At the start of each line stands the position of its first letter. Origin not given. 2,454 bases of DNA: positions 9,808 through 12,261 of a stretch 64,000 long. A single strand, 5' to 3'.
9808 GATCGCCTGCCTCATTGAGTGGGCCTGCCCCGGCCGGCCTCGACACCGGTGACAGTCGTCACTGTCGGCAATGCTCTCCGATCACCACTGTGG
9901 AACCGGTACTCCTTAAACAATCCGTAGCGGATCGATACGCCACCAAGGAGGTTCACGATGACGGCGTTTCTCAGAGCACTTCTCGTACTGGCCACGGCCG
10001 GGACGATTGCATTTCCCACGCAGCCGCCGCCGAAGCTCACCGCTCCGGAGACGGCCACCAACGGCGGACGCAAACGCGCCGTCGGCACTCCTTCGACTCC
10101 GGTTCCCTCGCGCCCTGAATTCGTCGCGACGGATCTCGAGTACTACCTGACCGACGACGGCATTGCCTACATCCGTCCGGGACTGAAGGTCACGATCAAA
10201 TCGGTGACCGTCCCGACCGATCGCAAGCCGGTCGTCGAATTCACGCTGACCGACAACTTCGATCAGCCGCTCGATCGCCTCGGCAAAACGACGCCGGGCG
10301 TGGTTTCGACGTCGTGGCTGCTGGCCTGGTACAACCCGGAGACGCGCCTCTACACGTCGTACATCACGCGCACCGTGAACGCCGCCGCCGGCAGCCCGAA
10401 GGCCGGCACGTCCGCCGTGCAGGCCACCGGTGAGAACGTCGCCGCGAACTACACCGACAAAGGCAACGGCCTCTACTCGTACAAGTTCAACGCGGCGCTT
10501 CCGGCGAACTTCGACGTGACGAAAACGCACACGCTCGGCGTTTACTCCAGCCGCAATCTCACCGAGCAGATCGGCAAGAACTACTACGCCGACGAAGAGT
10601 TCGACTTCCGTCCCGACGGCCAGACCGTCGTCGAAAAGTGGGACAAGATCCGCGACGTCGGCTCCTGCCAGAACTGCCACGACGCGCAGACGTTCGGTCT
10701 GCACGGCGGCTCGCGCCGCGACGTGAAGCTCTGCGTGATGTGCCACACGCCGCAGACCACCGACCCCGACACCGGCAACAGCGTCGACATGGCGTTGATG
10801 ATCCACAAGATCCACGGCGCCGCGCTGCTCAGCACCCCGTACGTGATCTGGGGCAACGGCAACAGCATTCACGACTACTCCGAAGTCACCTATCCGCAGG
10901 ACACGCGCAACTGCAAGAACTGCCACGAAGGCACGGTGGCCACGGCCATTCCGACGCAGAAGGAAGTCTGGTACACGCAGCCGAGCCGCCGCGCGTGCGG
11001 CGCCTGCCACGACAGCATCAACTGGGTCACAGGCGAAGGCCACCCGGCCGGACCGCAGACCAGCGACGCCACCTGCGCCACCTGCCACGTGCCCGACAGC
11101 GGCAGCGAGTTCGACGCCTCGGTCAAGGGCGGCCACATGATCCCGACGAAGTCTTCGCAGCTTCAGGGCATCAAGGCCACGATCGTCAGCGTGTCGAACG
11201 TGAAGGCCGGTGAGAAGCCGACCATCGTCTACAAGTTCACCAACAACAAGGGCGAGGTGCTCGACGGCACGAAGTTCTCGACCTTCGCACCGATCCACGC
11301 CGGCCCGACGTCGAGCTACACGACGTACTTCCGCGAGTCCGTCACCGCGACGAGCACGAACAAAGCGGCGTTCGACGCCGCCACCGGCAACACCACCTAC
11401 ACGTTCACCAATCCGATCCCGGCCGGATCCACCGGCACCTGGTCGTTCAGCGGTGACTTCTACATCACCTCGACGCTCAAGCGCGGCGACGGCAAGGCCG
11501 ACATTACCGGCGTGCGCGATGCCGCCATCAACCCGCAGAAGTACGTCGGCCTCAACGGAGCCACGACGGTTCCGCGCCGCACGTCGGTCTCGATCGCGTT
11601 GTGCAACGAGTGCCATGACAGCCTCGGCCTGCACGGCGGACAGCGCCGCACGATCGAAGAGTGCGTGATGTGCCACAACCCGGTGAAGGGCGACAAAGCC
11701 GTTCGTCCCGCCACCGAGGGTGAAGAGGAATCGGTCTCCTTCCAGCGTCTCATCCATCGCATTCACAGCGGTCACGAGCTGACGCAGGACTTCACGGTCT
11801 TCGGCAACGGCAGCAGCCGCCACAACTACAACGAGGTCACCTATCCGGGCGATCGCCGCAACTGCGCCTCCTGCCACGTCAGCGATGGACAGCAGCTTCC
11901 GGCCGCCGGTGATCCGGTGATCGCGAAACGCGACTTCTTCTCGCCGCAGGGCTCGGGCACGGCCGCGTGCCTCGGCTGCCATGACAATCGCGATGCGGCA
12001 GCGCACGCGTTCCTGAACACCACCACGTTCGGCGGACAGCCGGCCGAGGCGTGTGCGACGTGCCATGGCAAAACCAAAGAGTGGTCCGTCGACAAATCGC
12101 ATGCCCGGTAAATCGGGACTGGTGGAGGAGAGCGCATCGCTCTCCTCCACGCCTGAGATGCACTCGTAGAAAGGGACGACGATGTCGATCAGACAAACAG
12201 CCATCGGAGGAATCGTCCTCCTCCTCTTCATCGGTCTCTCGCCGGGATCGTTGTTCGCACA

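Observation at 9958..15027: MtrC-MtrA-MtrB-like porin-cytochrome conduit (two decahaem cytochromes + large beta-barrel) in Shewanella-like gene order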

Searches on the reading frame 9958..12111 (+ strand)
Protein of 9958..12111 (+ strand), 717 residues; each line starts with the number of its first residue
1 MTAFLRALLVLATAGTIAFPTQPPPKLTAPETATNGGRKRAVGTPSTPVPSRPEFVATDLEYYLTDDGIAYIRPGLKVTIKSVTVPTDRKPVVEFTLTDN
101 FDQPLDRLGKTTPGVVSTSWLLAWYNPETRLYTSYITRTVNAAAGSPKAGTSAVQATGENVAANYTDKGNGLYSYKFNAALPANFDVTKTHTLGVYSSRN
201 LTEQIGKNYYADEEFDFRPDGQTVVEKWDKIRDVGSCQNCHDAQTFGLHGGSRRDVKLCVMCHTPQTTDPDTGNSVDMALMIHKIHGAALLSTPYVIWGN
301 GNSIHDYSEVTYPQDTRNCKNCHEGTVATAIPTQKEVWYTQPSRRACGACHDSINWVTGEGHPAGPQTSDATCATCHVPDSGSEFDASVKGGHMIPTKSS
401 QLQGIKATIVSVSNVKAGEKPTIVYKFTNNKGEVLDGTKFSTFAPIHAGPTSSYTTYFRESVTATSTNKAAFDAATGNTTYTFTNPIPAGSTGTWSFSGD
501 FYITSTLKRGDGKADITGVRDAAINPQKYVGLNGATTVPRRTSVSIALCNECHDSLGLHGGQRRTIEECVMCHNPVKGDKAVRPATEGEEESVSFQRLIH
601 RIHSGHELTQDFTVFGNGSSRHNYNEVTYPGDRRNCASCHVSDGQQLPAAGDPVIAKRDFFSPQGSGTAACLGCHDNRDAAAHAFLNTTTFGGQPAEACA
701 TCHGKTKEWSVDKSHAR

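Call 4: search_protein_families(library=pfam, proteins=[window:9958-12111:+], max_evalue=1)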
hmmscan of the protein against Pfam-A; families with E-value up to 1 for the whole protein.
window:9958-12111:+ (717 aa): 8 families
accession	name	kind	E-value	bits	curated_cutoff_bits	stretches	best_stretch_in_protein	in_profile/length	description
PF22113.1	Mtrc-MtrF_II-IV_dom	-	2.6e-50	170.8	30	2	541-715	1-175/176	Outer membrane cytochrome MtrC/MtrF-like, domains II/IV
PF14522.11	Cytochrome_C7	-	2.3e-13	50.2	24.8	2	312-377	8-66/67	Cytochrome c7 and related cytochrome c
PF14537.11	Cytochrom_c3_2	-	6.6e-09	36.6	25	2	317-378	7-65/79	Cytochrome c3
PF02085.21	Cytochrom_CIII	-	1.6e-06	28.8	22.9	0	233-272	30-59/101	Class III cytochrome C family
PF09699.15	Paired_CXXCH_1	-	1.8e-06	27.9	20.6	2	670-707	8-40/41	Doubled CXXCH motif (Paired_CXXCH_1)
PF22111.2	MtrC-MtrF_N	-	0.03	14.7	27.7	1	159-181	59-81/126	Decaheme cytochrome c component MtrC/MtrF N-terminal domain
PF05495.17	zf-CHY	-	0.15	12.9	31.3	1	236-267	20-53/68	CHY zinc finger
PF23580.1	Znf_XAF1_N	-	0.75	9.7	27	0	314-323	3-12/30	XIAP-associated factor 1-like, N-terminal zinc finger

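Call 5: search_protein_families(library=ncbifam, proteins=[window:9958-12111:+], max_evalue=1)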
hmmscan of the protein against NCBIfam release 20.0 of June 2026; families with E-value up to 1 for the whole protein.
window:9958-12111:+ (717 aa): 7 families
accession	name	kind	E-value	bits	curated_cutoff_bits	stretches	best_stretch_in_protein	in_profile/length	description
TIGR03507.1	decahem_SO1788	subfamily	1.4e-132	443.4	209.3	1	86-715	3-672/672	OmcA/MtrC family decaheme c-type cytochrome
NF045713.1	CxxCH_16_HmcA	equivalog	5e-10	38.6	400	2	236-387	113-262/541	sulfate respiration complex hexadecaheme cytochrome HmcA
TIGR01904.2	GSu_C4xC__C2xCH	domain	0.0017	18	27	1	309-353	14-58/73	CxxxxCH/CxxCH domain c-type cytochrome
NF041335.1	surf_glcprot_Halo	equivalog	0.0032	15.6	1100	1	406-496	191-278/862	ArtA-dependent S-layer glycoprotein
TIGR03153.1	cytochr_NrfH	equivalog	0.022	14.8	134.2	2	329-381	13-63/138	cytochrome c nitrite reductase small subunit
TIGR03874.1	4cys_cytochr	equivalog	0.14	11.9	161.75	0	560-607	35-82/143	c-type cytochrome, methanol metabolism-related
TIGR02916.1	PEP_his_kin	equivalog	0.25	9.9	300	1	140-207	589-660/679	XrtA/PEP-CTERM system histidine kinase PrsK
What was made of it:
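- On MtrB/PioB family decahaem-associated outer-membrane barrels (PF11854; TIGR03509): The window protein gets no hit (calls 4, 5).
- TIGR03507 443 bits over residues 86-715 (call 5). The window protein has no Pfam or NCBIfam hit (calls 4, 5).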

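Call 6: search_solved_structures(query=window:9958-12111:+, max_evalue=0.01, show_alignments=1)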
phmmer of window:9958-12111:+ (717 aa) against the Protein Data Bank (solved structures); distinct sequences matched with E-value up to 0.01: 11.
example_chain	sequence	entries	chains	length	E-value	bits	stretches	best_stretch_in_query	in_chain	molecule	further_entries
3pmq_A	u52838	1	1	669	3.8e-36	127.9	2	304-708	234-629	Decaheme cytochrome c MtrF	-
4lmh_A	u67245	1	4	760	7.2e-20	74.1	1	165-705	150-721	Extracellular iron oxide respiratory system surface decaheme cytochrome c component OmcA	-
9eov_A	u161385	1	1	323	4.6e-13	51.7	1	150-385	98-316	Extracellular iron oxide respiratory system surface decaheme cytochrome c component MtrC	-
7qth_A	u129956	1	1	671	1.3e-12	50.2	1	157-561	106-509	Extracellular iron oxide respiratory system surface decaheme cytochrome c component MtrC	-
8qbz_A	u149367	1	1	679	3.7e-12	48.6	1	157-561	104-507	Extracellular iron oxide respiratory system surface decaheme cytochrome c component MtrC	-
8qc9_A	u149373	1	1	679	5.7e-12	48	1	157-561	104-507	Extracellular iron oxide respiratory system surface decaheme cytochrome c component MtrC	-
8qbq_A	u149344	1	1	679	6.9e-12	47.8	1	157-561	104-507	Extracellular iron oxide respiratory system surface decaheme cytochrome c component MtrC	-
7o7g_A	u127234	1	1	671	8.3e-12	47.5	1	157-561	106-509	Extracellular iron oxide respiratory system surface decaheme cytochrome c component MtrC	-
3ucp_A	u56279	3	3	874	5.8e-11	44.7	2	168-301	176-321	UndA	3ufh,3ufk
6qyc_A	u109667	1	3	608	2.2e-08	36.2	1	163-415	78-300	Decaheme c-type cytochrome, OmcA/MtrC family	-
6r2q_C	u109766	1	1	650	4.7e-08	35.1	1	163-267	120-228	Decaheme c-type cytochrome, OmcA/MtrC family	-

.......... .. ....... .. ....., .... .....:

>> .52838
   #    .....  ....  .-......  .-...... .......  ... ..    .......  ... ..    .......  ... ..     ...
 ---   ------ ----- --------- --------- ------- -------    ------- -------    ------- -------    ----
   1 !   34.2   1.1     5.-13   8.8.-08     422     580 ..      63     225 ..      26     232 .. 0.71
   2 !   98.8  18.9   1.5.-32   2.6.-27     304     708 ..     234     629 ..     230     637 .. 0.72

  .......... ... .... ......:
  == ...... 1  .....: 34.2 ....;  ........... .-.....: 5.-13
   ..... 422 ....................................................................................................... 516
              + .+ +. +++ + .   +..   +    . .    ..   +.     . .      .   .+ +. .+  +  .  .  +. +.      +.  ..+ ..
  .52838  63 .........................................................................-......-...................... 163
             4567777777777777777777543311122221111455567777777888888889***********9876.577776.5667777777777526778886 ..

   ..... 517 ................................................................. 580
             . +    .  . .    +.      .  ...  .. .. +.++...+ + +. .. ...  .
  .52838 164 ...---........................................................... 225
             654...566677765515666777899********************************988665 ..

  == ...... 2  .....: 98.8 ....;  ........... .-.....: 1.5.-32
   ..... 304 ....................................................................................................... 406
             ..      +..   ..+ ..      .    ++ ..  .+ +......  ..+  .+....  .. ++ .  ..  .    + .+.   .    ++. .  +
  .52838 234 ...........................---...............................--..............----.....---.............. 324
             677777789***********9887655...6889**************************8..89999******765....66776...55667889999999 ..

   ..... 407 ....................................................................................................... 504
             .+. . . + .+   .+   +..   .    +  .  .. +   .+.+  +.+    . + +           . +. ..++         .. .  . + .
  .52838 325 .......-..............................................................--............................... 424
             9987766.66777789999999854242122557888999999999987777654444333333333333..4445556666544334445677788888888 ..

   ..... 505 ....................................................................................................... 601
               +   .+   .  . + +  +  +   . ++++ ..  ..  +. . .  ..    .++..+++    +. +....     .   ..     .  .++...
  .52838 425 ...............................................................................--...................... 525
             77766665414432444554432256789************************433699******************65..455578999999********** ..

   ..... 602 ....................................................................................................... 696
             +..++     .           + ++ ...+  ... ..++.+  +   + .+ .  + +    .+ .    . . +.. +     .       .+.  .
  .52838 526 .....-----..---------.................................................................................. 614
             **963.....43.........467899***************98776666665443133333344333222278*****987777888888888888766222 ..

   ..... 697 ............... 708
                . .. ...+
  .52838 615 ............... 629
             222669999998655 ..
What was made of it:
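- PDB sequence hits to MtrF, OmcA, MtrC and UndA (call 6).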
